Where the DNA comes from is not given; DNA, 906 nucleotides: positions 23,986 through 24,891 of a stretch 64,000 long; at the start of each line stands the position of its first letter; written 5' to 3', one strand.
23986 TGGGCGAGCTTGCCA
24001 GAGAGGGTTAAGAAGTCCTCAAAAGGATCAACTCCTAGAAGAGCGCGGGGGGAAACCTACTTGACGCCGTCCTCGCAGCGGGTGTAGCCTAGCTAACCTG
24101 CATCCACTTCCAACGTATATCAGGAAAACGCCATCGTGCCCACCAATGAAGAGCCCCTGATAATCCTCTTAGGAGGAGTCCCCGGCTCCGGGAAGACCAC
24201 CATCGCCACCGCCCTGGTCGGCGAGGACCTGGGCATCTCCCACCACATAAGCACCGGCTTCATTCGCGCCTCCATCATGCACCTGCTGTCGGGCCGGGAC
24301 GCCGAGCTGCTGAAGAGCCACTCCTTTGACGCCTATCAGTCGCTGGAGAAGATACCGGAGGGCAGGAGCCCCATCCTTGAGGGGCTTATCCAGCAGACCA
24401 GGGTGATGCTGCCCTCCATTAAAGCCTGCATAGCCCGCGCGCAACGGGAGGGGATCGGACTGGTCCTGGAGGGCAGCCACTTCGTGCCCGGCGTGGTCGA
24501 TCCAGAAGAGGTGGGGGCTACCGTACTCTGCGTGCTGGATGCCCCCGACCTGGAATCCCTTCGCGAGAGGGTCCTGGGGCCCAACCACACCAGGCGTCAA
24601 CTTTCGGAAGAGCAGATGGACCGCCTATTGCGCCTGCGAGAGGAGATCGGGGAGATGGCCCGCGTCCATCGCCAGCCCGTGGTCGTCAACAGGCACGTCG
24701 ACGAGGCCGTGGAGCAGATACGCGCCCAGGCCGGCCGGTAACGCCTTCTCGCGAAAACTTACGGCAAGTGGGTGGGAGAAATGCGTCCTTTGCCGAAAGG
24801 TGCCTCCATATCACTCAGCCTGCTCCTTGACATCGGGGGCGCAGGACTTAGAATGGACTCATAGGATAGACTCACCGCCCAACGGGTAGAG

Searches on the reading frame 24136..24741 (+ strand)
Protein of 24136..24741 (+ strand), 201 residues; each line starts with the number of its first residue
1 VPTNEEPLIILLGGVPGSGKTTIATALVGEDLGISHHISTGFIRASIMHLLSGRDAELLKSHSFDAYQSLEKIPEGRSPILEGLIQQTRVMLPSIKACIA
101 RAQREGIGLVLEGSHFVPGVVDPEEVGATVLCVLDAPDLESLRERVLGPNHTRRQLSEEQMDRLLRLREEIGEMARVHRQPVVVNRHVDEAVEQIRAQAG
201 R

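Call 3: search_protein_families(library=pfam, proteins=[window:24136-24741:+], max_evalue=0.01)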
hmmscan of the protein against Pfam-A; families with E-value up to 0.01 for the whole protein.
window:24136-24741:+ (201 aa): 6 families
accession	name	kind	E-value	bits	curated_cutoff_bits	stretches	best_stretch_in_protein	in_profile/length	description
PF13238.12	AAA_18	-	9.7e-07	29.7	29.4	1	10-148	1-110/128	AAA domain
PF13671.12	AAA_33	-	5.3e-05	24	27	1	10-72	2-61/143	AAA domain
PF06414.18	Zeta_toxin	-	0.00015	21.7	22.3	1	2-27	11-36/199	Zeta toxin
PF13207.12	AAA_17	-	0.00026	21.7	27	1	14-41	2-27/136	AAA domain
PF00004.35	AAA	-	0.0019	19.1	21.2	1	10-51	1-35/131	ATPase family associated with various cellular activities (AAA)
PF13191.12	AAA_16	-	0.0056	17.6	32.6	0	6-35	23-51/167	AAA ATPase domain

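Call 4: search_protein_families(library=ncbifam, proteins=[window:24136-24741:+], max_evalue=0.01)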
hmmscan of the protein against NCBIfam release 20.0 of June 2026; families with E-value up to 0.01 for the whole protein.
window:24136-24741:+ (201 aa): 9 families
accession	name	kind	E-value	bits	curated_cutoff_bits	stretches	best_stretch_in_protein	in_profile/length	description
NF003259.0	PRK04220.1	equivalog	1.1e-25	90.7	343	1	4-195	89-284/306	2-phosphoglycerate kinase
NF008995.0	PRK12338.1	equivalog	1.2e-19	70.9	434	1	6-195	3-198/319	hypothetical protein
NF008994.0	PRK12337.1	equivalog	1.5e-19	69.9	603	1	5-194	260-461/492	2-phosphoglycerate kinase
NF008996.1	PRK12339.1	equivalog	9.2e-16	58.1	250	1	9-148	2-136/193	mevalonate-3-phosphate 5-kinase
TIGR03263.1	guanyl_kin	equivalog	5.6e-05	22.8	160.45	1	9-197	3-176/180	guanylate kinase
TIGR02173.1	cyt_kin_arch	equivalog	8.1e-05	22.7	102.1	1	8-45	1-36/169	(d)CMP kinase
NF011325.0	PRK14738.1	equivalog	0.00098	18.4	263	0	128-197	124-190/206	guanylate kinase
TIGR01351.1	adk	subfamily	0.0027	17.4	168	1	10-47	2-38/212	adenylate kinase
NF002700.0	PRK02496.1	equivalog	0.0042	16.8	262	1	10-47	5-40/184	adenylate kinase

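Call 66: search_solved_structures(query=window:24136-24738:+, max_evalue=0.01)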
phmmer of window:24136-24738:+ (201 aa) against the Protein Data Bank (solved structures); distinct sequences matched with E-value up to 0.01: 1.
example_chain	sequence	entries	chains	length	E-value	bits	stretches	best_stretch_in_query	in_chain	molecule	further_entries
7on6_A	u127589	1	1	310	0.0019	20.9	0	101-154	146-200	SAKe6AE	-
